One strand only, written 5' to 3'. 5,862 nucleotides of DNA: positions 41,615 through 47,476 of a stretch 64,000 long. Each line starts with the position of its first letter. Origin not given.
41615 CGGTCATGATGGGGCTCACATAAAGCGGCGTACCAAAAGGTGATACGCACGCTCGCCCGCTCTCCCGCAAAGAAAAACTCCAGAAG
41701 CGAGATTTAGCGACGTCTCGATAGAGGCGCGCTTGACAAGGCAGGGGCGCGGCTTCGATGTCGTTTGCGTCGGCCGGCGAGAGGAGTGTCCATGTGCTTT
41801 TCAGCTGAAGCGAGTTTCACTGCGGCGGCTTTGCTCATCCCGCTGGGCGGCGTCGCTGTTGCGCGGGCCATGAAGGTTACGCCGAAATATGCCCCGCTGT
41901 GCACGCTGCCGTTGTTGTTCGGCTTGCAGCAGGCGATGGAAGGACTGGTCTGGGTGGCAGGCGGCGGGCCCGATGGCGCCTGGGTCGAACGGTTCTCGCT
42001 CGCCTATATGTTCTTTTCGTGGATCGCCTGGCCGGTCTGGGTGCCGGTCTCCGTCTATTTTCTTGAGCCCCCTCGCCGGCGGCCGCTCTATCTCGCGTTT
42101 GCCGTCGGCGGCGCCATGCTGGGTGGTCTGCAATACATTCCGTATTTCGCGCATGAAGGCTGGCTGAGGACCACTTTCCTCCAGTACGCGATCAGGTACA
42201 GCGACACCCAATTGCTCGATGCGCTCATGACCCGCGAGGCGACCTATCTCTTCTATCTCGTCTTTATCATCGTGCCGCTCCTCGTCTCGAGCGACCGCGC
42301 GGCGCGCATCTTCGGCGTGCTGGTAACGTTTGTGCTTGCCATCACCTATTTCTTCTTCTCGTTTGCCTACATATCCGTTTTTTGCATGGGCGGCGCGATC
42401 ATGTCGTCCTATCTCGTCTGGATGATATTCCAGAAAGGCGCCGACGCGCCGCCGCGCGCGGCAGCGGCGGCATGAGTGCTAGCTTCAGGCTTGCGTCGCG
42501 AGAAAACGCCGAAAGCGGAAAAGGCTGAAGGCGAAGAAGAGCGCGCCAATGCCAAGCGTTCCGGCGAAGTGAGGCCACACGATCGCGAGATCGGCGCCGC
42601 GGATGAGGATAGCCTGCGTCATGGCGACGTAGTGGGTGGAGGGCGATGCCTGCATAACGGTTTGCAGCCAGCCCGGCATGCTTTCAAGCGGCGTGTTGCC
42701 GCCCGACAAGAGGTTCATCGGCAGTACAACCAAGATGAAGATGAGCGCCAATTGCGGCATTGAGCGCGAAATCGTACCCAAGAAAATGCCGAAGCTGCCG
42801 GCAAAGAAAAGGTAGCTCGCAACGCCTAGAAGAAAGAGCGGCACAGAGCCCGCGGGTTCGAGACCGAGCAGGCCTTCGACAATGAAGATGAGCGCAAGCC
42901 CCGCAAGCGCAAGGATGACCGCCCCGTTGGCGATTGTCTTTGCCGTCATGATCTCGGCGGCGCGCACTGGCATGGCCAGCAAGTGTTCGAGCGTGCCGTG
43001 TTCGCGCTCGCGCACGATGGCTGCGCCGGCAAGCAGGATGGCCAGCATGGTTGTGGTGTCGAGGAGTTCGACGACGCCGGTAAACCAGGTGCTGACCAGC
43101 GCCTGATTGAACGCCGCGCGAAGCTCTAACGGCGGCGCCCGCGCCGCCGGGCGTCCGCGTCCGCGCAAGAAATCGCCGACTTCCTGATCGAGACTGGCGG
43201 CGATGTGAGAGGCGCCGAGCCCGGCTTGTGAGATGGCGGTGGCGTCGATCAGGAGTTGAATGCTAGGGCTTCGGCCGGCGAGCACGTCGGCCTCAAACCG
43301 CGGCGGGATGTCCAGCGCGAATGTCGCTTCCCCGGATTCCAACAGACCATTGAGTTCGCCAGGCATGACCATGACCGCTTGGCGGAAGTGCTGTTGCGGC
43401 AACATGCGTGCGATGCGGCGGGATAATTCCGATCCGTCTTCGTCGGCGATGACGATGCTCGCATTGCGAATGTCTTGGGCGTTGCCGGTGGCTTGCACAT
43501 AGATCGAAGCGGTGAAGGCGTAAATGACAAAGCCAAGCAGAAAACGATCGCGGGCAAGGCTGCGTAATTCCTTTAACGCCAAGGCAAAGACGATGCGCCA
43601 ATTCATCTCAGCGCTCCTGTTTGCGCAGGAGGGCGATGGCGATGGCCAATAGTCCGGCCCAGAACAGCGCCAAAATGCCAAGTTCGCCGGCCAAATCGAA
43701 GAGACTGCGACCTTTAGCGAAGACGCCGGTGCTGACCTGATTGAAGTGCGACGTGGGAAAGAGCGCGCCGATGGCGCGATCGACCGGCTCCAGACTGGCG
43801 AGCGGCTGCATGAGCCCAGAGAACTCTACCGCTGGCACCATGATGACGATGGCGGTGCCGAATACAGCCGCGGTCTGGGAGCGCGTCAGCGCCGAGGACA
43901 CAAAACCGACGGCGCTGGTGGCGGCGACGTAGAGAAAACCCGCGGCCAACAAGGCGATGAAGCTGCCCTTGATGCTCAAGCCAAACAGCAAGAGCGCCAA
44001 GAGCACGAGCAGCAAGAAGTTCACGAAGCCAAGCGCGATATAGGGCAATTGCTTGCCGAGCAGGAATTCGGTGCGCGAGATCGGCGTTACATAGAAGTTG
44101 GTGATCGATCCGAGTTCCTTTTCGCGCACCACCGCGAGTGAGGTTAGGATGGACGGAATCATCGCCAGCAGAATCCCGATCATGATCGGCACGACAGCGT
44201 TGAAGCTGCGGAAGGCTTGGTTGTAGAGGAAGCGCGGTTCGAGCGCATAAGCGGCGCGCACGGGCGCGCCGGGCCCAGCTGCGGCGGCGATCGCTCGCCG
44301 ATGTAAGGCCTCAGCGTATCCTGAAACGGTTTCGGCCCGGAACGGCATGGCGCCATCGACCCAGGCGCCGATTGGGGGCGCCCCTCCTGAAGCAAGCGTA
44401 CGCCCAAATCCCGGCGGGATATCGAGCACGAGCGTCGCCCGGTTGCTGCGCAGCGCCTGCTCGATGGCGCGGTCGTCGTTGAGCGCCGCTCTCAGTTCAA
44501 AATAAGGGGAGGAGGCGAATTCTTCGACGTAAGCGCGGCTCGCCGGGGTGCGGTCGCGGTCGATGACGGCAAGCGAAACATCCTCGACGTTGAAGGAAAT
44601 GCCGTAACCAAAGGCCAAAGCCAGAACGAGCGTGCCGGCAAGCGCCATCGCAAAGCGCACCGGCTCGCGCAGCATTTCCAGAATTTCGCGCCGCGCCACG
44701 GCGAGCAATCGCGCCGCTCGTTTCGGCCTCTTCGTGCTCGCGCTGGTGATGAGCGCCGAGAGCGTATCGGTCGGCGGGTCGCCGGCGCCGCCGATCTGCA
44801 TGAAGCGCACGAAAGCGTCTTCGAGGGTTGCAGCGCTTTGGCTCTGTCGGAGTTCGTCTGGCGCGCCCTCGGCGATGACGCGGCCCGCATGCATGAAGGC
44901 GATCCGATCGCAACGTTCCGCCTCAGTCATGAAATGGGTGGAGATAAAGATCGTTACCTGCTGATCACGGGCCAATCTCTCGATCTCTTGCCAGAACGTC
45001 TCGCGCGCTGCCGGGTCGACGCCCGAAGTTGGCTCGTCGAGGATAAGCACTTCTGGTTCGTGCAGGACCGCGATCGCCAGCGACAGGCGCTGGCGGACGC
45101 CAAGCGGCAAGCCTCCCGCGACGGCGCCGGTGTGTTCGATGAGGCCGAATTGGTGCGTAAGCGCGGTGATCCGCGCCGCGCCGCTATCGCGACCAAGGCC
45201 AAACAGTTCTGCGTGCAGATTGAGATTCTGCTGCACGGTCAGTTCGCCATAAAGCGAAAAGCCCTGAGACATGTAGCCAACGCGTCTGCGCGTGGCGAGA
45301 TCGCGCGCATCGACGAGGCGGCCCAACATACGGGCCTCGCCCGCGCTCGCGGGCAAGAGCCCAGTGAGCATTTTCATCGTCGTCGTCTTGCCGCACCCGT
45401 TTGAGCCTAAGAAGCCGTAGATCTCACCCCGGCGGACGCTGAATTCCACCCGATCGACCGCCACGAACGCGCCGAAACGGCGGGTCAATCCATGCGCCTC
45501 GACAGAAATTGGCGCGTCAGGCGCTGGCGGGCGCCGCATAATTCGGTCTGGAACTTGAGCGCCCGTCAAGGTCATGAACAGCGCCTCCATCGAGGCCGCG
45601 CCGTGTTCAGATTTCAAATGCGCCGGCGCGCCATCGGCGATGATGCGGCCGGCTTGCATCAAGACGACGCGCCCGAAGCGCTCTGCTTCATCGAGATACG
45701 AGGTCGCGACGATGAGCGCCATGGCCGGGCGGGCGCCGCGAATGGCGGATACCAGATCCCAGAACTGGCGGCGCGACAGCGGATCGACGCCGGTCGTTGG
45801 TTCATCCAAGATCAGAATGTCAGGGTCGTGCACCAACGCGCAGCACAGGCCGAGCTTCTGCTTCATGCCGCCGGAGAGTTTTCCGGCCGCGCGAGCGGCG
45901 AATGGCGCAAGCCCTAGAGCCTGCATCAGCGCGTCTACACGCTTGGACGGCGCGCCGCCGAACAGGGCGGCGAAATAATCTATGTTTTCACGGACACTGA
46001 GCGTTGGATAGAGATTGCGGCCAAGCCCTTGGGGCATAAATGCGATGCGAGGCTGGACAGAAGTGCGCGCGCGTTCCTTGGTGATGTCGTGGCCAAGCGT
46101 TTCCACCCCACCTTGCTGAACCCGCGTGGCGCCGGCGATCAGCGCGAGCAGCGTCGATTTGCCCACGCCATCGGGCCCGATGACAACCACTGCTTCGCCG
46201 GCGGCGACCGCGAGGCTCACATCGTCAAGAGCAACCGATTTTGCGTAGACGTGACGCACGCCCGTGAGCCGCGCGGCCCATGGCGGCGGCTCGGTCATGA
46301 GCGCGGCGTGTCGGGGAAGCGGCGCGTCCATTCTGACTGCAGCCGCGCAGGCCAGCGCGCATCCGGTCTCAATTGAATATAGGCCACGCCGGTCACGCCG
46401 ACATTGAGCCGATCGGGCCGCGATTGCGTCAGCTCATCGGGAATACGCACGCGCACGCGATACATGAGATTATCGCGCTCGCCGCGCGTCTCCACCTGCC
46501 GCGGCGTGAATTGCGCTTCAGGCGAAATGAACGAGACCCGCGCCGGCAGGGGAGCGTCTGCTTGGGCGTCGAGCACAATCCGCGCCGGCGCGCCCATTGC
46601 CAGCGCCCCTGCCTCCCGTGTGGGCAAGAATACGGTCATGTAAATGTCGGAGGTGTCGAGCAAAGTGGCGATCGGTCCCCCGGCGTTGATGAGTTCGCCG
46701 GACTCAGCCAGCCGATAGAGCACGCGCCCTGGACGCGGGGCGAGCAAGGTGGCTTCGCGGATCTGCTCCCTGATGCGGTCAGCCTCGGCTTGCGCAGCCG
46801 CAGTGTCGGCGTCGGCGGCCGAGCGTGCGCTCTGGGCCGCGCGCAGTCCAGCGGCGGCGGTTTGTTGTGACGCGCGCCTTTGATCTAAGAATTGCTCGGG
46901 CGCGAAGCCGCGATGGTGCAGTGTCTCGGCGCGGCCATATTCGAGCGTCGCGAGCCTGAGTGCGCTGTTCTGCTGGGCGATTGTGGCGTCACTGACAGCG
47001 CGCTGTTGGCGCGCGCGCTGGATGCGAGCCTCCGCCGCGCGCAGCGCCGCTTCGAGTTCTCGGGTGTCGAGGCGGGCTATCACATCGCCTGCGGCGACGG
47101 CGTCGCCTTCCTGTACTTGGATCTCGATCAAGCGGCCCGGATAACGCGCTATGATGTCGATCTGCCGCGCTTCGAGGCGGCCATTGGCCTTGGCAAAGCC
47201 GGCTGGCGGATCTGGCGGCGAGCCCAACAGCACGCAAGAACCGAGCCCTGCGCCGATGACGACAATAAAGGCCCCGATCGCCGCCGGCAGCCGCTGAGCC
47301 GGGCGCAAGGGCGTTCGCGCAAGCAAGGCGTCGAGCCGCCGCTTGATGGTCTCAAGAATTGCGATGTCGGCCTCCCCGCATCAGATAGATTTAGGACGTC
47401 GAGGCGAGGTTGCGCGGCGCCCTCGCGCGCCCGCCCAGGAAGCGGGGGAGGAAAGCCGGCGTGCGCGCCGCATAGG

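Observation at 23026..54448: Three homologous ~70-72 nt hairpin elements at the predicted +1 of ECF promoters: candidate new structured RNA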

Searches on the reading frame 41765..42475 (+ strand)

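Call 42: search_protein_families(library=pfam, proteins=[window:41765-42475:+], max_evalue=0.001)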
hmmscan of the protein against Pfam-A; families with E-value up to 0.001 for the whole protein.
window:41765-42475:+ (236 aa): 2 families
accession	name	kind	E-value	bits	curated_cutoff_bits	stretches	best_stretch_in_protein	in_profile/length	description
PF20334.3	DUF6629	-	9.4e-20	71.6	27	1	10-220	1-197/209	Family of unknown function (DUF6629)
PF11992.13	TgpA_N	-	0.00058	19.4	30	1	80-231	20-153/333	TgpA N-terminal domain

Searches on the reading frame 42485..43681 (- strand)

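Call 42: search_protein_families(library=pfam, proteins=[window:42485-43681:-], max_evalue=0.001)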
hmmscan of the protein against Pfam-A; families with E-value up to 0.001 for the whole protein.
window:42485-43681:- (398 aa): 4 families
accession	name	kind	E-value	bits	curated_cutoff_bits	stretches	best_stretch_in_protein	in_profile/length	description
PF12698.13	ABC2_membrane_3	-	1.1e-34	120.5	31.6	1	47-387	8-346/347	ABC-2 family transporter protein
PF01061.29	ABC2_membrane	-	1.5e-24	87.1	26.9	1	210-358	59-209/211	ABC-2 type transporter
PF12679.13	ABC2_membrane_2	-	7.4e-22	78.4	27.2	1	33-392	2-280/283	ABC-2 family transporter protein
PF12730.13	ABC2_membrane_4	-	6.7e-06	26.6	27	1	211-301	61-158/179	ABC-2 family transporter protein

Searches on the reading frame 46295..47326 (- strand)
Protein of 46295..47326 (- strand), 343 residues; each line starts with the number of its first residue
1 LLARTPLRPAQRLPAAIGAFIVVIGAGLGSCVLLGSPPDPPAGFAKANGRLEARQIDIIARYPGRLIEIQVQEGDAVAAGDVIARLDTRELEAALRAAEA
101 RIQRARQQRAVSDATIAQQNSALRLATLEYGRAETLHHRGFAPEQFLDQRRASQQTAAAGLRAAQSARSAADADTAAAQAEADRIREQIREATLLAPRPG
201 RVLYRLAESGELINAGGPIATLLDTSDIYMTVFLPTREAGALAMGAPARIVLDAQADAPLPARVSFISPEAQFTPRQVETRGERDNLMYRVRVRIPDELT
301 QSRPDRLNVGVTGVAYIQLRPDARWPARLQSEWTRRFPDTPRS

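Call 13: search_protein_families(library=pfam, proteins=[window:46295-47326:-])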
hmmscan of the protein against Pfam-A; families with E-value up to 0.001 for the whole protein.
window:46295-47326:- (343 aa): 4 families
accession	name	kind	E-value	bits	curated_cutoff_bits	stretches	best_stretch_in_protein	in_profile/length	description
PF13437.12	HlyD_3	-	9.3e-22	78.2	22.2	2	193-305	1-101/106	HlyD family secretion protein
PF16576.10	HlyD_D23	-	1e-15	58.1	30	1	52-287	16-204/214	Barrel-sandwich domain of CusB or HlyD membrane-fusion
PF13533.13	Biotin_lipoyl_2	-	2.2e-05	24.6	29.8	1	63-87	8-32/32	Biotin-lipoyl like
PF00364.28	Biotin_lipoyl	-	0.00033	20.9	22.1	0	56-86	43-73/73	Biotin-requiring enzyme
